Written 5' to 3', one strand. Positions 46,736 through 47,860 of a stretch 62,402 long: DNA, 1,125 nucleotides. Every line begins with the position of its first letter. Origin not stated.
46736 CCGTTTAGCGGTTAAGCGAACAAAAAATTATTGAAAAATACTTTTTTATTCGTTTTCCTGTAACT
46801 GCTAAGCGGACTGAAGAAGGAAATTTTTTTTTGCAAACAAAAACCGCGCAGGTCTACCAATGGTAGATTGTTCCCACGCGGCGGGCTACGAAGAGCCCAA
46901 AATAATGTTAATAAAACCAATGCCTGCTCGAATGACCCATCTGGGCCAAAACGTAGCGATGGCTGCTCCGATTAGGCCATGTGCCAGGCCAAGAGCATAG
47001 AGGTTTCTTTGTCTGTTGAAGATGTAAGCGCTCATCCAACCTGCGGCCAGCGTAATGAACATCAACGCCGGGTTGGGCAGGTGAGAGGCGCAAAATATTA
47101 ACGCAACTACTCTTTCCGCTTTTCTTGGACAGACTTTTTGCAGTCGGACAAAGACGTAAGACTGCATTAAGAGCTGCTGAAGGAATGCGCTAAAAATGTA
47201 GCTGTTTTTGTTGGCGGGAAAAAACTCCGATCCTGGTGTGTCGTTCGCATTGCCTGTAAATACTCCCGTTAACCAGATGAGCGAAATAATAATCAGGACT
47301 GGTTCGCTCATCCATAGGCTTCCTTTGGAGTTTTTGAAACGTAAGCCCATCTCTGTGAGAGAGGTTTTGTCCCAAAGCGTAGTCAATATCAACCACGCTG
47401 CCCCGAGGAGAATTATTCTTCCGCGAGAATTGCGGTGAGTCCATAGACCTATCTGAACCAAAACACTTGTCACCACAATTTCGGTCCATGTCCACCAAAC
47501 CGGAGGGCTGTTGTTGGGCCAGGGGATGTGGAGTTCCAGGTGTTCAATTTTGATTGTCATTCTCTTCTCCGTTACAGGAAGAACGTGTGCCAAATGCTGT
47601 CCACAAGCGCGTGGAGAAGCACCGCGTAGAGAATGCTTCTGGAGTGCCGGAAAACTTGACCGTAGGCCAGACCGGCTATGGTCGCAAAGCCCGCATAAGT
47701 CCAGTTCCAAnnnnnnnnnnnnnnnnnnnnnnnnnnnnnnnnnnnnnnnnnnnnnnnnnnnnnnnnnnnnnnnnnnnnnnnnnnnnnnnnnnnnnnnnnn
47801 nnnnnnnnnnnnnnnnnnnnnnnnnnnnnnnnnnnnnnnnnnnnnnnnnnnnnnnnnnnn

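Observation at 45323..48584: G+C-richer island 2: five unannotated small membrane peptides convergent with a CPBP/Abi protease pair (one catalytically degenerate)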

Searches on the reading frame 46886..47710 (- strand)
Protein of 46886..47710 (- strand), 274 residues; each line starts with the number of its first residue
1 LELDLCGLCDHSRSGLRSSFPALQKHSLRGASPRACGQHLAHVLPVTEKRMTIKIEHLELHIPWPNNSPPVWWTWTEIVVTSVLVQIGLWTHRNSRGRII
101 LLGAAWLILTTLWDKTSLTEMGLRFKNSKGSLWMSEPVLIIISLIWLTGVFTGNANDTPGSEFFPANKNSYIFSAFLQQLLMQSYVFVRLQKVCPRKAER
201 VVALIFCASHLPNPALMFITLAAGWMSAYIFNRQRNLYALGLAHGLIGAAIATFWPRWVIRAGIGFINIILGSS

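Call 4: search_protein_families(library=pfam, proteins=[window:46886-47710:-], max_evalue=1)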
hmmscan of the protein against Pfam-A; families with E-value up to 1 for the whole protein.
window:46886-47710:- (274 aa): 1 family
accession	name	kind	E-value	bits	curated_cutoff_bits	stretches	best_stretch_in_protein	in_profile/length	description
PF02517.21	Rce1-like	-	9e-09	36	22.4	1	171-247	12-90/93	Type II CAAX prenyl endopeptidase Rce1-like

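Call 31: search_protein_families(library=ncbifam, proteins=[window:46886-47563:-], max_evalue=1)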
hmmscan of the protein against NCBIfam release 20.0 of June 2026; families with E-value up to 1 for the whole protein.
window:46886-47563:- (225 aa): 0 families

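Call 32: search_protein_families(library=padloc, proteins=[window:46886-47563:-], max_evalue=1)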
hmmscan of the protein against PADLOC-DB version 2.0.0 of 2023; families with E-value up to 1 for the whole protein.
window:46886-47563:- (225 aa): 0 families

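Call 35: find_homologous_proteins(query=window:46886-47563:-)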
Query window:46886-47563:- (225 aa): 22 proteins with E <= 0.001 among 482 candidates.
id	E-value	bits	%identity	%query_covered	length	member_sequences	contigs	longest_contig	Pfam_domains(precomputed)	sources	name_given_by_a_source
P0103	1.7e-146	504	100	100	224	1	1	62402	PF02517.22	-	-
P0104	1.9e-63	232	53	93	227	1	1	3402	PF02517.22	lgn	-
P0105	1.1e-61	226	58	85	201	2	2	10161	PF02517.22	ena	-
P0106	1.5e-58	216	56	80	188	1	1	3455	PF02517.22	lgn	-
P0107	8.7e-45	171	44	88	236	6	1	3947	PF02517.22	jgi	jgi:hypothetical protein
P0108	4.7e-44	169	45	87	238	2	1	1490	PF02517.22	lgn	-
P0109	9.8e-22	96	29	85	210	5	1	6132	PF02517.22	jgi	-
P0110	5.3e-17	80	34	78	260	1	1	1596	PF02517.22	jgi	jgi:membrane protease YdiL (CAAX protease family)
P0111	1.8e-15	75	41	44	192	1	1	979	PF02517.22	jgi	jgi:membrane protease YdiL (CAAX protease family)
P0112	1.5e-14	72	31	85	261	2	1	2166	PF02517.22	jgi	jgi:Type II CAAX prenyl endopeptidase Rce1-like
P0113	2.0e-14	72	44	30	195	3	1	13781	PF02517.22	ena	-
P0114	2.2e-14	72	29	86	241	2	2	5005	PF02517.22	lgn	-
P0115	4.6e-14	71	28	86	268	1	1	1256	PF02517.22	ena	-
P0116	1.1e-13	69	30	72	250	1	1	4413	PF02517.22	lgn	-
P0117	2.9e-13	68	45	42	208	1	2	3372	PF02517.22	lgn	-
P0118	3.7e-13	68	39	44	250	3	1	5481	PF02517.22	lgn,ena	-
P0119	5.9e-13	67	29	85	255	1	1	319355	PF02517.22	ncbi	-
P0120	6.1e-13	67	31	85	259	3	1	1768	PF02517.22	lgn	-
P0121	2.1e-12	65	42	28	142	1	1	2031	PF02517.22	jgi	jgi:hypothetical protein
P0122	3.3e-12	65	43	44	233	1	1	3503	PF02517.22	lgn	-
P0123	5.5e-6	44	56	18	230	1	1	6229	PF02517.22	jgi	-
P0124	9.6e-5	40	43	27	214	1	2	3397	PF02517.22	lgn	-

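Call 37: find_encoding_contigs(protein=P0105, flank=8000, max_places=3)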
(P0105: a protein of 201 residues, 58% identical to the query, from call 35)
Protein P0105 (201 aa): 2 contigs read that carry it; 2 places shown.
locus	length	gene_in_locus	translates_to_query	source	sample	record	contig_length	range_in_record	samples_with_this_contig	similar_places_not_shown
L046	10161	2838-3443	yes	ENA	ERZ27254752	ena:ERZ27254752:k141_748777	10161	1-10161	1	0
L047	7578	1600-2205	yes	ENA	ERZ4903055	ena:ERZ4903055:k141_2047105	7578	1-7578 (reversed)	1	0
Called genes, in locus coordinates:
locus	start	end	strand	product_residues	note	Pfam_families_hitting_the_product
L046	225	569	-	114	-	PF18291:HU-HIG (weak), PF00216:Bac_DNA_binding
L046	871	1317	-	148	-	PF01029:NusB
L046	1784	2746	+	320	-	PF02517:Rce1-like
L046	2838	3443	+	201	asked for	PF02517:Rce1-like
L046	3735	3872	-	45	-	-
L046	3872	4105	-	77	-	-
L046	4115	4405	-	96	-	-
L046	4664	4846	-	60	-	-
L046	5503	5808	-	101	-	-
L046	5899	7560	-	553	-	PF00118:Cpn60_TCP1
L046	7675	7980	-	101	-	PF00166:Cpn10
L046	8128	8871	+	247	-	PF01209:Ubie_methyltran, PF13489:Methyltransf_23, PF08241:Methyltransf_11, PF08242:Methyltransf_12, PF13649:Methyltransf_25, PF13847:Methyltransf_31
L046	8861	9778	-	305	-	-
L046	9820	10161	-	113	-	?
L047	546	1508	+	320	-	PF02517:Rce1-like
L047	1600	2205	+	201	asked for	PF02517:Rce1-like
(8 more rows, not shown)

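Call 38: find_encoding_contigs(protein=P0107, flank=5000, max_places=3)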
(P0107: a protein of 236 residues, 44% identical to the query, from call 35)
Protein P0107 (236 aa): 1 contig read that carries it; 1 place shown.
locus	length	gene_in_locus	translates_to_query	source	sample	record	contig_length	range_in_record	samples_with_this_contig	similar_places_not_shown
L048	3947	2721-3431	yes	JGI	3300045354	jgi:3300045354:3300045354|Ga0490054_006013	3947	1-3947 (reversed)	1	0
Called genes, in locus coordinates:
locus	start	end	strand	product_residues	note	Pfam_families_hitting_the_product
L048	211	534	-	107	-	PF00216:Bac_DNA_binding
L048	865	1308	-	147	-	PF01029:NusB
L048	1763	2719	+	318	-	PF02517:Rce1-like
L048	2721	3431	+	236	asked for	PF02517:Rce1-like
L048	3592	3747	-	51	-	-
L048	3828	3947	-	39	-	?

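Call 39: find_encoding_contigs(protein=P0109, flank=6000, max_places=3)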
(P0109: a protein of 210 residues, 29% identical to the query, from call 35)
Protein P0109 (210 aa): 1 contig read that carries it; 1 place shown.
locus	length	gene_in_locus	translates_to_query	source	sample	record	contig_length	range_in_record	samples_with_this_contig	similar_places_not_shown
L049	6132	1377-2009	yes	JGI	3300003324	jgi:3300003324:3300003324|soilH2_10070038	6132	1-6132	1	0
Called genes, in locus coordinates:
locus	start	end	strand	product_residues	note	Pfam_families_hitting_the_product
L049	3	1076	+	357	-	?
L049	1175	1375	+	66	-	-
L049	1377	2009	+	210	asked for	PF02517:Rce1-like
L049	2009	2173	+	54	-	-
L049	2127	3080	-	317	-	PF02517:Rce1-like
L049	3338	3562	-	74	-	-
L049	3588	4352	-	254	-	PF01925:TauE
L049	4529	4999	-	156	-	PF11138:DUF2911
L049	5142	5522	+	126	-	-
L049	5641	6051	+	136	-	PF00903:Glyoxalase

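Call 49: find_encoding_contigs(protein=P0119, flank=6000, max_places=2)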
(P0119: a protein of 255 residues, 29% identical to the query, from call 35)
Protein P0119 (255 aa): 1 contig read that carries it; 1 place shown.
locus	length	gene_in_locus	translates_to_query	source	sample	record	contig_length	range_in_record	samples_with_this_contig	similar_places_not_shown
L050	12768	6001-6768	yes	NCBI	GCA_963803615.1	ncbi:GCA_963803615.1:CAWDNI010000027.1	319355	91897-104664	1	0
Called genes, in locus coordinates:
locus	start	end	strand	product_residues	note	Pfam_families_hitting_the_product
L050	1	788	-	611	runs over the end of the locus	-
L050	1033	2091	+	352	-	PF00174:Oxidored_molyb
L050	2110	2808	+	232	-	PF01794:Ferric_reduct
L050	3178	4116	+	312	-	PF08282:Hydrolase_3, PF12710:HAD (faint), PF00702:Hydrolase (faint), PF05116:S6PP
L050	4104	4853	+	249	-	PF01464:SLT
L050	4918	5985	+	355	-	PF03706:LPG_synthase_TM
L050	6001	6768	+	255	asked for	PF02517:Rce1-like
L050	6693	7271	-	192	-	PF02517:Rce1-like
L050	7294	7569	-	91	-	-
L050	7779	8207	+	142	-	PF01402:RHH_1, PF08753:NikR_C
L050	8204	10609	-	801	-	PF25183:OMP_b-brl_4, PF00593:TonB_dep_Rec_b-barrel (weak)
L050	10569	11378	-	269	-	PF13620:CarboxypepD_reg, PF13715:CarbopepD_reg_2 (faint)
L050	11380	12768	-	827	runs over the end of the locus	PF17389:Bac_rhamnosid6H, PF22422:MGH1-like_GH, PF03200:Glyco_hydro_63 (weak), PF01204:Trehalase, PF03200:Glyco_hydro_63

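Call 75: search_solved_structures(query=A6, max_evalue=1)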
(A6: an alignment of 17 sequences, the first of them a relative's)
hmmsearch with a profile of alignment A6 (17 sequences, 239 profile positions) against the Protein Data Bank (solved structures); distinct sequences matched with E-value up to 1: 2.
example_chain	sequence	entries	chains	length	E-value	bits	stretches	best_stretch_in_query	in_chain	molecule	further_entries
9cbn_E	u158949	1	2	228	0.37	13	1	15-87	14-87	HAstV1 neutralizing Fab 3H4 heavy chain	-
8bjz_H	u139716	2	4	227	0.59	12.3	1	14-92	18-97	BAR-1 Fab heavy chain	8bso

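Call 81: predict_structure(alignment_id=A6)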
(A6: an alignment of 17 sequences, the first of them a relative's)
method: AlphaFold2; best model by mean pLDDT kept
length: 224 residues; sequences in the alignment: 17
mean_pLDDT: 87.2   pTM: 0.82
mean pLDDT of the five models: 87.2, 87.1, 85.8, 85.8, 85.1
residues with pLDDT >= 90: 123; 70-90: 82; 50-70: 18; < 50: 1
segments of 3 or more residues with pLDDT < 50: none
pLDDT, mean of each block of 10 residues (from residue 1): 72 82 95 88 80 90 92 88 94 94 72 62 87 94 97 95 93 96 94 92 87 80 72
secondary structure, 60 per line:
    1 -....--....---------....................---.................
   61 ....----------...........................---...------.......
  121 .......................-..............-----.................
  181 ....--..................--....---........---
elements in order: E2-5 E8-11 H21-40 H44-64 H75-101 H114-143 H145-158 H164-184 H187-204 H207-210 H214-221

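Call 85: fold_search(model_id=the predicted structure, library=pdb)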
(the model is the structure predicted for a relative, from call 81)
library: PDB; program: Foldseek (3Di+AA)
matches with E <= 10: 106; with E <= 0.001: 0
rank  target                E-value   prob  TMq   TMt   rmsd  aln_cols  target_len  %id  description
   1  6b85_A                5.6e-01  0.12  0.15  0.16  27.9       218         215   11  Crystal structure of transmembrane protein TMHC4_R (released 2018-03-14)
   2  3i9y                  7.7e-01  0.10  0.18  0.17  26.4       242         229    8  Crystal structure of the V. parahaemolyticus histidine kinase sensor TorS sensor domain (released 2009-10-06)
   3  7n6g_3R               9.8e-01  0.08  0.15  0.10  49.5       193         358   13  C1 of central pair (released 2022-05-18)
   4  1udd_A                1.4e+00  0.07  0.15  0.16  19.0       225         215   13  TenA homologue protein from P.horikoshii OT3 (released 2004-06-01)
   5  7tpg_B                1.7e+00  0.11  0.23  0.15  16.1       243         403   14  Single-Particle Cryo-EM Structure of the WaaL O-antigen ligase in its ligand bound state (released 2022-04-06)
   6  8zyv_G                1.7e+00  0.07  0.17  0.17  21.0       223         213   13  Bacterial flagellar sodium-driven stator PomA5PomB2 with 100 mM NaCl (released 2025-01-01)
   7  8asi_F                1.9e+00  0.05  0.16  0.10  20.6       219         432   14  Four subunit cytochrome b-c1 complex from Rhodobacter sphaeroides in native nanodiscs - consensus refinement in the b- (released 2023-03-15)
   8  5kkz_A                2.0e+00  0.04  0.15  0.10  21.1       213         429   13  Rhodobacter sphaeroides bc1 with famoxadone (released 2016-10-12)
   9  8fq9                  2.1e+00  0.06  0.18  0.11  14.6       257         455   16  Crystal structure of a ligand-bound cation-site mutant D55C of a melibiose transporter (released 2024-06-05)
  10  9f5x_2D               2.3e+00  0.09  0.23  0.20  16.6       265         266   11  Structure of the Chlamydomonas reinhardtii respiratory supercomplex I1 III2 IV2 (released 2025-03-12)
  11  7ccl_C                2.5e+00  0.06  0.16  0.22  16.9       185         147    9  Crystal structure of human BFK (released 2021-06-23)
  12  5zyq                  2.8e+00  0.09  0.20  0.16  16.4       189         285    8  The Structure of Human PAF1/CTR9 complex (released 2018-09-26)
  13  6tdw_H                2.8e+00  0.04  0.15  0.14  24.5       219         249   12  Cryo-EM structure of Euglena gracilis mitochondrial ATP synthase, peripheral stalk, rotational state 1 (released 2019-11-27)
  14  8asi_B                2.8e+00  0.03  0.15  0.10  20.7       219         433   14  Four subunit cytochrome b-c1 complex from Rhodobacter sphaeroides in native nanodiscs - consensus refinement in the b- (released 2023-03-15)
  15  8zyv_C                2.9e+00  0.06  0.16  0.17  21.4       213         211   14  Bacterial flagellar sodium-driven stator PomA5PomB2 with 100 mM NaCl (released 2025-01-01)
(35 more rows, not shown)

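Call 99: search_protein_families(library=phrogs, proteins=[window:46886-47560:-], max_evalue=0.1)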
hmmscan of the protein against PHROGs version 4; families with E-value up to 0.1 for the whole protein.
window:46886-47560:- (224 aa): 1 family
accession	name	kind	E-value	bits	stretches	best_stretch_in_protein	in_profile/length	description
phrog_34852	-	unknown function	0.0046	18.2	1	189-216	22-49/61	-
